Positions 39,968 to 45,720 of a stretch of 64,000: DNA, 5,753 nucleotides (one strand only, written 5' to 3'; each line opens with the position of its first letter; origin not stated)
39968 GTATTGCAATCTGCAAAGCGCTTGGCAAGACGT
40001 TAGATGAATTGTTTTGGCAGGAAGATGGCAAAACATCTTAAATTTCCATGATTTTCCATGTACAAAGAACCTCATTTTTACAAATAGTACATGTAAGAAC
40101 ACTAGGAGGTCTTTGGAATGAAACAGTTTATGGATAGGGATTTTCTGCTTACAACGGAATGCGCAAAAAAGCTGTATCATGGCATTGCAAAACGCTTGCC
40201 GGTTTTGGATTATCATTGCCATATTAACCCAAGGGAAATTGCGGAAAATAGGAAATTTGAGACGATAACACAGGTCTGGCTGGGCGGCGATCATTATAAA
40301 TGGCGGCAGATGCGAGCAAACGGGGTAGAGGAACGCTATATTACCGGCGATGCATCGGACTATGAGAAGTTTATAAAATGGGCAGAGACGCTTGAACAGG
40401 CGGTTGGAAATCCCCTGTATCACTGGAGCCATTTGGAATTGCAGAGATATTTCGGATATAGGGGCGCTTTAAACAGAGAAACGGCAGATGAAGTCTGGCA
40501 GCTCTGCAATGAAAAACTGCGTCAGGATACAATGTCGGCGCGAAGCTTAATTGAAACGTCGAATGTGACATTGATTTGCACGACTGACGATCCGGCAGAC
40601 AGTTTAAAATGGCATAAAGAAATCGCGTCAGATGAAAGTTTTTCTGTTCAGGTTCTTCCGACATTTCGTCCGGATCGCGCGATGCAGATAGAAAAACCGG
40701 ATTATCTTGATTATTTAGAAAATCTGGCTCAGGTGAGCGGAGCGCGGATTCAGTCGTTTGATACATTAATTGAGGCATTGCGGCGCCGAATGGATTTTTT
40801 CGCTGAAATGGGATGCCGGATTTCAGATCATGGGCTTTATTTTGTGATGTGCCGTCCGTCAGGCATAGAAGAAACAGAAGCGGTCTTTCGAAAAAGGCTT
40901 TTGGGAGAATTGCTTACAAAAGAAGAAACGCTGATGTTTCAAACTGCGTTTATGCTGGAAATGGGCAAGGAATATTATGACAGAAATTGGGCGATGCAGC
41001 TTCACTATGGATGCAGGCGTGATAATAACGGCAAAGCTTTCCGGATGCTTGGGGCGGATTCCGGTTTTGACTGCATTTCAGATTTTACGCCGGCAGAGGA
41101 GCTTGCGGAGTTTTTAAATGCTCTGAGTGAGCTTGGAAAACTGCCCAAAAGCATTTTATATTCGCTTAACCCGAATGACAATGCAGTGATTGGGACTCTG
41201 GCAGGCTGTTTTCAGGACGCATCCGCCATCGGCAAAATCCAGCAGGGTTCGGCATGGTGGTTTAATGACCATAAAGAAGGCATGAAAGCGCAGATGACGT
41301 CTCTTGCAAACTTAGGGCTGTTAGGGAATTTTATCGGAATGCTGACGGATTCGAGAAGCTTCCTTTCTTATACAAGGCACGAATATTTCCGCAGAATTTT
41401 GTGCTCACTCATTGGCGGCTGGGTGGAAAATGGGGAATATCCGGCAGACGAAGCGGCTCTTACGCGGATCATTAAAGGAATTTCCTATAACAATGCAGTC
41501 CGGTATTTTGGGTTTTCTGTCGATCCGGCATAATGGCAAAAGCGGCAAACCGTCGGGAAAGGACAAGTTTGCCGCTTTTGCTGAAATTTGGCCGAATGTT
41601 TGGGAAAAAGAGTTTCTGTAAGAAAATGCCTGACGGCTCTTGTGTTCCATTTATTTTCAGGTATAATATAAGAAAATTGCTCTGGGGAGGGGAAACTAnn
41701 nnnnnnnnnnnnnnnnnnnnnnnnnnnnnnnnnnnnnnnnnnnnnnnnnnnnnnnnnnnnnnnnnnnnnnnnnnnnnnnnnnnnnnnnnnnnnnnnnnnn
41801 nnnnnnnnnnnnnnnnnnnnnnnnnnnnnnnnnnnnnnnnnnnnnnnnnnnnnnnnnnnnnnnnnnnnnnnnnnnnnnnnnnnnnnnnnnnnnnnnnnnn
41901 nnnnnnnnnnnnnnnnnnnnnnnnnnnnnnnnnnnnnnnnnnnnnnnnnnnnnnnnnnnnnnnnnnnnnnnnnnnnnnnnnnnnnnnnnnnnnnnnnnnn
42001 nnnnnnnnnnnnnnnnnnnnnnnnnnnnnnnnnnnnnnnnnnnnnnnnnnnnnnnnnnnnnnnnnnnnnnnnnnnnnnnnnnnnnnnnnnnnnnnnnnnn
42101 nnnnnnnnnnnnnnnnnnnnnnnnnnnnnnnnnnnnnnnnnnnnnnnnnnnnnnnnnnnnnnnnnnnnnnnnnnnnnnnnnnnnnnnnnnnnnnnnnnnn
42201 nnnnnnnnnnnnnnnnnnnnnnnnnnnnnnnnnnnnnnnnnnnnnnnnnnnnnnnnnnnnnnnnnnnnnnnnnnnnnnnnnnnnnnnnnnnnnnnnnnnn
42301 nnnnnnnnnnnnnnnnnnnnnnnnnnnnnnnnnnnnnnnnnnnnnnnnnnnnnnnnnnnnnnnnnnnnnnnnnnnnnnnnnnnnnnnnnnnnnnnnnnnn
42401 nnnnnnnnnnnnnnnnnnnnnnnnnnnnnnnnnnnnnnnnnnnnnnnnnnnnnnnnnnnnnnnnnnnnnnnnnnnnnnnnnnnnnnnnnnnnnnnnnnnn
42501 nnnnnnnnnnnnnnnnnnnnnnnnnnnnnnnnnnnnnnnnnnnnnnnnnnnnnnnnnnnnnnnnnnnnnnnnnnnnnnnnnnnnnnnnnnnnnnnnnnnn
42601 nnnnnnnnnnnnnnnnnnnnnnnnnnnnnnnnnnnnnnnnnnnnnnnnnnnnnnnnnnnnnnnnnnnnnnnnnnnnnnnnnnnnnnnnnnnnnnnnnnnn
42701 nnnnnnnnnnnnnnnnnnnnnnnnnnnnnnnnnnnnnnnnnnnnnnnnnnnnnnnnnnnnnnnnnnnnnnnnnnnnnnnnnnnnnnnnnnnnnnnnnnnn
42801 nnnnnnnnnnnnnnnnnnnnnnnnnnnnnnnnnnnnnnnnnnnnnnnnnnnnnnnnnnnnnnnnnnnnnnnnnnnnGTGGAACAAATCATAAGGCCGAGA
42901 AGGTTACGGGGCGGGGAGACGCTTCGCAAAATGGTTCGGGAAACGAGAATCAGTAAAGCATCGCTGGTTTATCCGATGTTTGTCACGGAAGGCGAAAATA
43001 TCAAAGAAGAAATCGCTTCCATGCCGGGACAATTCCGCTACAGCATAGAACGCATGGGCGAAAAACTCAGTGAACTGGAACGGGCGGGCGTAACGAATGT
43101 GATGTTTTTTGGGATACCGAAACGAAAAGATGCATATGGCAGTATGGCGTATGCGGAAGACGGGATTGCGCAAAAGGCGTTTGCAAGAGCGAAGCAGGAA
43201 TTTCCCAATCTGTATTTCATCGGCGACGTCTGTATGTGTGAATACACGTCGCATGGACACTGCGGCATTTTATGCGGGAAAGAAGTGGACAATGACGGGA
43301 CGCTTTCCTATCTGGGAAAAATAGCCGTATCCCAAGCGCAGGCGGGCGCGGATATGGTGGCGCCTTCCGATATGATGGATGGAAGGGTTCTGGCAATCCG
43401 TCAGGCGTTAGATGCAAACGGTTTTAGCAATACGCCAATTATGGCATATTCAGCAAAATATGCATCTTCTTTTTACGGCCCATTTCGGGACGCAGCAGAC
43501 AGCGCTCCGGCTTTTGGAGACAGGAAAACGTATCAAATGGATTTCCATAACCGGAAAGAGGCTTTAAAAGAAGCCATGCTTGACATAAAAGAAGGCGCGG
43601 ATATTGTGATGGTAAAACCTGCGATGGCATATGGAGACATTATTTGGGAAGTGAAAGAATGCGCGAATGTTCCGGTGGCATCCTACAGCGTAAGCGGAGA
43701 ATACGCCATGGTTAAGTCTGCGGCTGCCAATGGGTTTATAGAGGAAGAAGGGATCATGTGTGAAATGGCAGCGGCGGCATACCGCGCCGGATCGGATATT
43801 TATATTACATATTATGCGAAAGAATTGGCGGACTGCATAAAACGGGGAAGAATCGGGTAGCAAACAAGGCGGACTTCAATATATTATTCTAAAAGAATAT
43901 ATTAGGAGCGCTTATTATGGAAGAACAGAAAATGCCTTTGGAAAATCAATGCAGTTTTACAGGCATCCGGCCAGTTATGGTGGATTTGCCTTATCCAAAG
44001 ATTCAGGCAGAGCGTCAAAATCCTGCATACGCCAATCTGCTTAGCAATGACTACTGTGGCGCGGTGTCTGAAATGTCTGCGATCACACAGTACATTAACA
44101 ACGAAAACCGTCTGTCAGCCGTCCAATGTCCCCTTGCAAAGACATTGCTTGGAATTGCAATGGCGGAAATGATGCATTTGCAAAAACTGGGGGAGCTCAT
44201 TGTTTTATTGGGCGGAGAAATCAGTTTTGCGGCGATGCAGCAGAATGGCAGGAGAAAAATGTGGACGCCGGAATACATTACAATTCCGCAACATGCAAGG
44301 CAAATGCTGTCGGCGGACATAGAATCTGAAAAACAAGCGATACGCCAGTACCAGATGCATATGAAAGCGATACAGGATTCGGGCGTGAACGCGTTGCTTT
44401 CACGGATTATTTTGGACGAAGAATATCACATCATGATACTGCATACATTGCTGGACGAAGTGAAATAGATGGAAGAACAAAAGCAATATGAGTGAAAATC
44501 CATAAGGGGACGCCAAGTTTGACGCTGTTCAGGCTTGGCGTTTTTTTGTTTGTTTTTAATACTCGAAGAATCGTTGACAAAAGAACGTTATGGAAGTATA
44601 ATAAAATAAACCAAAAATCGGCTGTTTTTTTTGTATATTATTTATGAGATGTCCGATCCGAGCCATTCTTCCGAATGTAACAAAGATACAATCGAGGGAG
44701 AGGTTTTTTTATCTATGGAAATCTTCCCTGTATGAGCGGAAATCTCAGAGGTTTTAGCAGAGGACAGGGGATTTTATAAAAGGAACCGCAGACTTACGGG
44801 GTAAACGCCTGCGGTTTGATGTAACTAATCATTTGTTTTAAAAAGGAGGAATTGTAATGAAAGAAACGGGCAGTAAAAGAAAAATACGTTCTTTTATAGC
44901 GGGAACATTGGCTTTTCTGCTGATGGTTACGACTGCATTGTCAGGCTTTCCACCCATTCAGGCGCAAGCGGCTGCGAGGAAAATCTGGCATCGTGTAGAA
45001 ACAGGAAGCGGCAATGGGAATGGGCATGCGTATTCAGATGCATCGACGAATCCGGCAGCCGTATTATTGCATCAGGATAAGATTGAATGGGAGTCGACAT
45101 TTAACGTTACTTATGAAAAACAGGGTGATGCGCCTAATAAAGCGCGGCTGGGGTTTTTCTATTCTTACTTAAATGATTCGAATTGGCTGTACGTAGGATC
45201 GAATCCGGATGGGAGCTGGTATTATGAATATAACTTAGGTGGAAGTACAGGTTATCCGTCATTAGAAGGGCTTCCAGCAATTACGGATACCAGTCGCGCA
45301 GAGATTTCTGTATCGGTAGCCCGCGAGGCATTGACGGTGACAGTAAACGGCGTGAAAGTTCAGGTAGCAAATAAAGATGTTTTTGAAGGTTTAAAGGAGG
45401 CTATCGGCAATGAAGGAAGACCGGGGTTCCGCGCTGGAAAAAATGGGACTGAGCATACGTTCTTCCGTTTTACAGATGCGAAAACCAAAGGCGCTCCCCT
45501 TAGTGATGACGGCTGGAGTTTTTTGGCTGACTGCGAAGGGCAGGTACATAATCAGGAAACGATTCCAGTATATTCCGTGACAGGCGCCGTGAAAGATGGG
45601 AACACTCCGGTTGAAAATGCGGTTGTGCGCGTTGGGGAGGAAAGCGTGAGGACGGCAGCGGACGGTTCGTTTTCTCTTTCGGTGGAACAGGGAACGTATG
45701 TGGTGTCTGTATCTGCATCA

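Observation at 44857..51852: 2331-aa secreted GH101-like multi-domain glycosidase with CBM32, Big_2, FIVAR array, BspA-type leucine-rich repeats and a polylysine tail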

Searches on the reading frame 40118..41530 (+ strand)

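Call 9: search_protein_families(library=pfam, proteins=[window:40118-41530:+], max_evalue=0.001)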
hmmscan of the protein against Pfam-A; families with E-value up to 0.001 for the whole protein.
window:40118-41530:+ (471 aa): 1 family
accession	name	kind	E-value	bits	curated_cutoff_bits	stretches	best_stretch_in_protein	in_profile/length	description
PF02614.20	UxaC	-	2.3e-207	689.8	25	1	1-464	1-464/464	Glucuronate isomerase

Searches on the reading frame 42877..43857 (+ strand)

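Call 9: search_protein_families(library=pfam, proteins=[window:42877-43857:+], max_evalue=0.001)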
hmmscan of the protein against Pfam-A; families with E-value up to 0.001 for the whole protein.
window:42877-43857:+ (327 aa): 1 family
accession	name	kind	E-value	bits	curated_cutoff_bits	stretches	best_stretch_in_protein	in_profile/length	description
PF00490.27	ALAD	-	1.3e-143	478.3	24.6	1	5-319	2-316/317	Delta-aminolevulinic acid dehydratase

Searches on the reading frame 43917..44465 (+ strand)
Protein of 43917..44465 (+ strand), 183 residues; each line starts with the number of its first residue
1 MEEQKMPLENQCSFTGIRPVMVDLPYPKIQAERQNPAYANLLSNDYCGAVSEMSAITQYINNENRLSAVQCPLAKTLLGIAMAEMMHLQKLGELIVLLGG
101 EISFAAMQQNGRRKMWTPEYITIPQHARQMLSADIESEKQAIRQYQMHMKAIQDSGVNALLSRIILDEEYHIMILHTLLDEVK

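Call 9: search_protein_families(library=pfam, proteins=[window:43917-44465:+], max_evalue=0.001)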
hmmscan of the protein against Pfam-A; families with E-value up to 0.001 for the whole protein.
window:43917-44465:+ (183 aa): 3 families
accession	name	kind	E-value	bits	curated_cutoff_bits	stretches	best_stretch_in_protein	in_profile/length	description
PF00210.30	Ferritin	-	1.3e-08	35.4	24.5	1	52-182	11-139/142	Ferritin-like domain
PF05067.18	Mn_catalase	-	4.4e-07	29.6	27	0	30-98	13-80/284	Manganese containing catalase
PF02915.23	Rubrerythrin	-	5e-07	30.6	22.8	1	51-178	9-136/137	Rubrerythrin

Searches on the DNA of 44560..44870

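Call 66: search_rna_families(source=window, start=44560, end=44870, threshold=evalue, max_evalue=1)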
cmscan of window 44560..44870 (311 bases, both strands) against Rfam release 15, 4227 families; matches with E-value up to 1: 0.
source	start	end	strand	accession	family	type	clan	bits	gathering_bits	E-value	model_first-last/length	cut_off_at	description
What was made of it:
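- Tried and rejected: There was no Rfam match at E<=1 (call 66).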

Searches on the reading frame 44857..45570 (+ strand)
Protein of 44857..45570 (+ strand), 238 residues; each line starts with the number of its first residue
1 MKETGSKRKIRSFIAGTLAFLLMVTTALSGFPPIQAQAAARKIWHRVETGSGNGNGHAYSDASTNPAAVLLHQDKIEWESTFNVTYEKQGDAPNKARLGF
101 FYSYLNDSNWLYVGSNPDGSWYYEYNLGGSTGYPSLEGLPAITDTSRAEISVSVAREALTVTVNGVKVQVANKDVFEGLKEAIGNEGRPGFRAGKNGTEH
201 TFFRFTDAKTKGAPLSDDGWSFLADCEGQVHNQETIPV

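Call 7: search_protein_families(library=pfam, proteins=[window:44857-45570:+], max_evalue=1)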
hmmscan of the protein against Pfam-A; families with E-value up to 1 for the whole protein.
window:44857-45570:+ (238 aa): 1 family
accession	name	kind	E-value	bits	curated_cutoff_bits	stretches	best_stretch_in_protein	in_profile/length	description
PF17995.8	GH101_N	-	4.8e-06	26.7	25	1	80-201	52-171/180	Endo-alpha-N-acetylgalactosaminidase N-terminal domain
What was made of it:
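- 44971..45561 (+): GH101 N-terminal domain (aa ~39-235). PF17995 at 26.7 bits, cut-off 25 (call 7)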
